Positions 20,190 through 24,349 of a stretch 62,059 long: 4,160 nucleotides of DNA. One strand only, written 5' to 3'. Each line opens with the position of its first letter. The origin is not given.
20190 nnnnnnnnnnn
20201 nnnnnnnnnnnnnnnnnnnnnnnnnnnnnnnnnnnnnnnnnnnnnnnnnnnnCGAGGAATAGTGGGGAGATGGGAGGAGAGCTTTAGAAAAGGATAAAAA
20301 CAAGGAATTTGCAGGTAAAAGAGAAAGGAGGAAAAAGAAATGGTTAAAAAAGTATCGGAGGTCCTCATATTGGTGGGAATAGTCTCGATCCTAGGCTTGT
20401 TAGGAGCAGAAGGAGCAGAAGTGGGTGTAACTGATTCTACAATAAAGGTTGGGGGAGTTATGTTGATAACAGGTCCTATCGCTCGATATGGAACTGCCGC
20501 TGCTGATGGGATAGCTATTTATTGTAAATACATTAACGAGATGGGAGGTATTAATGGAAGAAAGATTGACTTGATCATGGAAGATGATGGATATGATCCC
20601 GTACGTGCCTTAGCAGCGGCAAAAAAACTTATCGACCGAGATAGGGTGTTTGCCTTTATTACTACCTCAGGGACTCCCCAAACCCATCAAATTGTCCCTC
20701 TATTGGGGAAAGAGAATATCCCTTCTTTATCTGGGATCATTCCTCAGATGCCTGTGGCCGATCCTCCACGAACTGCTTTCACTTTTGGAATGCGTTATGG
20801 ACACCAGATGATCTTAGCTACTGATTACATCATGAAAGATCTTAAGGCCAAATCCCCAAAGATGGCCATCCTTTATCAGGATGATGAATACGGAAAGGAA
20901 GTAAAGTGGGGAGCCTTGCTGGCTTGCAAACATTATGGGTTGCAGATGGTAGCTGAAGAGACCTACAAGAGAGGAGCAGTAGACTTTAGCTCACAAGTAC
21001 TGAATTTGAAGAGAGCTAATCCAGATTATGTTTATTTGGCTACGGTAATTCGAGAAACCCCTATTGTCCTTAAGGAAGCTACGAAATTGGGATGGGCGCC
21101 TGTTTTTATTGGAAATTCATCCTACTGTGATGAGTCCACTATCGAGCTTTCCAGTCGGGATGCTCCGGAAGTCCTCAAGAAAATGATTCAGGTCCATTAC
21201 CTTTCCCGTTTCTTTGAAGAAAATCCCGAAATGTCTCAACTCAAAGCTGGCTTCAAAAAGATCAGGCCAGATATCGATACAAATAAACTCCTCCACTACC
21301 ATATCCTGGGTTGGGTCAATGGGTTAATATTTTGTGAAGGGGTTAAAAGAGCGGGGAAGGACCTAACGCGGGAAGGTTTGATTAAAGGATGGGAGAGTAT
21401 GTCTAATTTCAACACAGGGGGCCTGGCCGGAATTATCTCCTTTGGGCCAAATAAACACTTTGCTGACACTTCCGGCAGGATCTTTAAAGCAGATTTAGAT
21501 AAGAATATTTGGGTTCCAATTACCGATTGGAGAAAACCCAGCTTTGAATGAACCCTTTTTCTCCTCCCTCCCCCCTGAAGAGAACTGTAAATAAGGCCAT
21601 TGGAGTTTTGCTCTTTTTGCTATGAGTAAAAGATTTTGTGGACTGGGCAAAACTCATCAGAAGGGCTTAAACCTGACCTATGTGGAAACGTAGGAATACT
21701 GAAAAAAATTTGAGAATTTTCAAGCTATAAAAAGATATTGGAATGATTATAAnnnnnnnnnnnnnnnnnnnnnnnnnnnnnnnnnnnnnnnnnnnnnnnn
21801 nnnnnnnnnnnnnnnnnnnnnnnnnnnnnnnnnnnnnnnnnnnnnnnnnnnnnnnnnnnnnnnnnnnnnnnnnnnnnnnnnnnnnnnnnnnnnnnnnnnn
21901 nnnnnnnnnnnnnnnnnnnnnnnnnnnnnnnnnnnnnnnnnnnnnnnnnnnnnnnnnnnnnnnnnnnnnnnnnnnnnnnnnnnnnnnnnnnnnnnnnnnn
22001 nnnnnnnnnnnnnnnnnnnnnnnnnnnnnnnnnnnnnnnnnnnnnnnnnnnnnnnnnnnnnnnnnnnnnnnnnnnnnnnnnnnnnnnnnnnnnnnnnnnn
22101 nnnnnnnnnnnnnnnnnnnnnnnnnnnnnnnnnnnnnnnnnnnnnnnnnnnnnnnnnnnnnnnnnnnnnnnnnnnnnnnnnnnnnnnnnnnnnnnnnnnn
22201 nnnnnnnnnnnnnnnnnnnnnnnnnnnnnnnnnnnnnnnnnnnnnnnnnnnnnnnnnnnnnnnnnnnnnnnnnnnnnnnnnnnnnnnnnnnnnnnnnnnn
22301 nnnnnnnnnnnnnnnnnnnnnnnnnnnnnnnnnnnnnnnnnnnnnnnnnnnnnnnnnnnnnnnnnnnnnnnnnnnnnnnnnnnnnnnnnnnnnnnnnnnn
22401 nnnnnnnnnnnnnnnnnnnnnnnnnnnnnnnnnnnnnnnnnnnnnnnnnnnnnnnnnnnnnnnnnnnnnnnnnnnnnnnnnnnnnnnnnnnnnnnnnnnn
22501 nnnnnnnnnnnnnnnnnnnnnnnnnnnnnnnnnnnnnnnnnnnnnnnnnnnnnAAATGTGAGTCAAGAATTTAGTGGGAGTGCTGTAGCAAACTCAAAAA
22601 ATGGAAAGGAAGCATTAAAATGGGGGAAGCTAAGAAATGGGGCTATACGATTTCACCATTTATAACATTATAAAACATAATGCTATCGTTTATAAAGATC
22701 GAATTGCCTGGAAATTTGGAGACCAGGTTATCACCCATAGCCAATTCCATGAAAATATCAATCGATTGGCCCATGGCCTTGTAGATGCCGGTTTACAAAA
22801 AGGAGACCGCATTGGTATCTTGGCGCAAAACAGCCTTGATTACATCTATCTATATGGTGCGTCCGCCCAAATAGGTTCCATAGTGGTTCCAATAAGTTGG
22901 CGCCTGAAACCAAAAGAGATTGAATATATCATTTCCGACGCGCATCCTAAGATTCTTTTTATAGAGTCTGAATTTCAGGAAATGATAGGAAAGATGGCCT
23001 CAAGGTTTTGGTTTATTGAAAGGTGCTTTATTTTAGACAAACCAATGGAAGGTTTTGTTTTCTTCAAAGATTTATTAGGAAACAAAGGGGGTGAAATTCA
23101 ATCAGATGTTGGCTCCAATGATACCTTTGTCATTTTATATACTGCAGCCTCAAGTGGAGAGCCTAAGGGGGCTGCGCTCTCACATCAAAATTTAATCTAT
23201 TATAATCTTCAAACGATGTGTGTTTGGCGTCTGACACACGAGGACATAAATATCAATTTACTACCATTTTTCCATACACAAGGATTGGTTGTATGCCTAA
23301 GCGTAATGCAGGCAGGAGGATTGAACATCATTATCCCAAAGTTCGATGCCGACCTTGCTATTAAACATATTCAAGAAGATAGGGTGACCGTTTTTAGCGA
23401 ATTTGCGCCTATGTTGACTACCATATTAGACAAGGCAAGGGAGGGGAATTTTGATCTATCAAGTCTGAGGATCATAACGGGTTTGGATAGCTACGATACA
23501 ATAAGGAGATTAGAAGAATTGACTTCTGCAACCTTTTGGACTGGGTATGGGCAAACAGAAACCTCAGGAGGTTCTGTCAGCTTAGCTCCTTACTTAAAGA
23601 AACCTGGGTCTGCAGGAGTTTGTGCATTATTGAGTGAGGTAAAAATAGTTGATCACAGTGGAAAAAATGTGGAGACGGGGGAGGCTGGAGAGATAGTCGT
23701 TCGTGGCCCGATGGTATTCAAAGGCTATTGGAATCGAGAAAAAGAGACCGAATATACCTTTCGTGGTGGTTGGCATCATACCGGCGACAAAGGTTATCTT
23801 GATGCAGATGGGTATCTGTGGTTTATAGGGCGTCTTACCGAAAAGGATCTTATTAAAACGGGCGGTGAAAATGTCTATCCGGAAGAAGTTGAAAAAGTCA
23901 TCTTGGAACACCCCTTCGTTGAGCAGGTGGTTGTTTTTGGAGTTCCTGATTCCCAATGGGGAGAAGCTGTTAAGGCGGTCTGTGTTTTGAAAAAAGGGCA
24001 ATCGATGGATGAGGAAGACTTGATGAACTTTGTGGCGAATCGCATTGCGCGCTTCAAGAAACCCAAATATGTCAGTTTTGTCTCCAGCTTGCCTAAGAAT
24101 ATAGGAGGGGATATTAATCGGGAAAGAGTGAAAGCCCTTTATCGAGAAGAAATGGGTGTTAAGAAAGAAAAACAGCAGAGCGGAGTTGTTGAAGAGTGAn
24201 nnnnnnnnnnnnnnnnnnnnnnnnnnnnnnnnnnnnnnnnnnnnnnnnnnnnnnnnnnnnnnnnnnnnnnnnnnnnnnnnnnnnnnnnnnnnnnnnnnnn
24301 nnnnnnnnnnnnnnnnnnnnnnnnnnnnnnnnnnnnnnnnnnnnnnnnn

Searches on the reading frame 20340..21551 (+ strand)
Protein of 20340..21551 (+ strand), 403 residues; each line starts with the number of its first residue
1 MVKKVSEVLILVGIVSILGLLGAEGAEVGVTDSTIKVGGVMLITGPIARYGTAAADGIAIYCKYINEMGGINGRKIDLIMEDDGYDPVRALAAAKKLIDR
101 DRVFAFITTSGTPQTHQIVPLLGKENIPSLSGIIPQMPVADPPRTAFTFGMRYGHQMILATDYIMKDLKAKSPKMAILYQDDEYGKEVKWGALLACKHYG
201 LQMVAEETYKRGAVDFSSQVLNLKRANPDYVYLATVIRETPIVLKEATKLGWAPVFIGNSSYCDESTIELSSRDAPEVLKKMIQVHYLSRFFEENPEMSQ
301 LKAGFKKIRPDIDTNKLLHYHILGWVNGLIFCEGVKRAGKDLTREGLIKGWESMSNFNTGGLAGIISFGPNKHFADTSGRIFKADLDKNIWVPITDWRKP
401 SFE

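Call 92: search_protein_families(library=pfam, proteins=[window:20340-21551:+], max_evalue=1e-8)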
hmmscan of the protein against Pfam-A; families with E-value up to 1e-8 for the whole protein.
window:20340-21551:+ (403 aa): 3 families
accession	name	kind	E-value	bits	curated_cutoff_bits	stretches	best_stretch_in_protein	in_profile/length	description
PF13458.12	Peripla_BP_6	-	4.3e-56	191.5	31.7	1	34-385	1-339/343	Periplasmic binding protein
PF01094.35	ANF_receptor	-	3.6e-11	43.1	25.4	1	63-302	11-253/353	Receptor family ligand binding region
PF13433.12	Peripla_BP_5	-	8.1e-09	35.5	27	0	35-232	1-193/363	Periplasmic binding protein domain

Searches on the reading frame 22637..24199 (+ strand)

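Call 92: search_protein_families(library=pfam, proteins=[window:22637-24199:+], max_evalue=1e-8)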
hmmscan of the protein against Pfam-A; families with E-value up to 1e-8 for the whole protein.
window:22637-24199:+ (520 aa): 2 families
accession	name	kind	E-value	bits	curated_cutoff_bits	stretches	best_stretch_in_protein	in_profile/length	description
PF00501.34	AMP-binding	-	6e-68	229.8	29.9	1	14-365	3-384/384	AMP-binding enzyme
PF13193.12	AMP-binding_C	-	7.3e-20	72.1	24.5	1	417-488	1-72/76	AMP-binding enzyme C-terminal domain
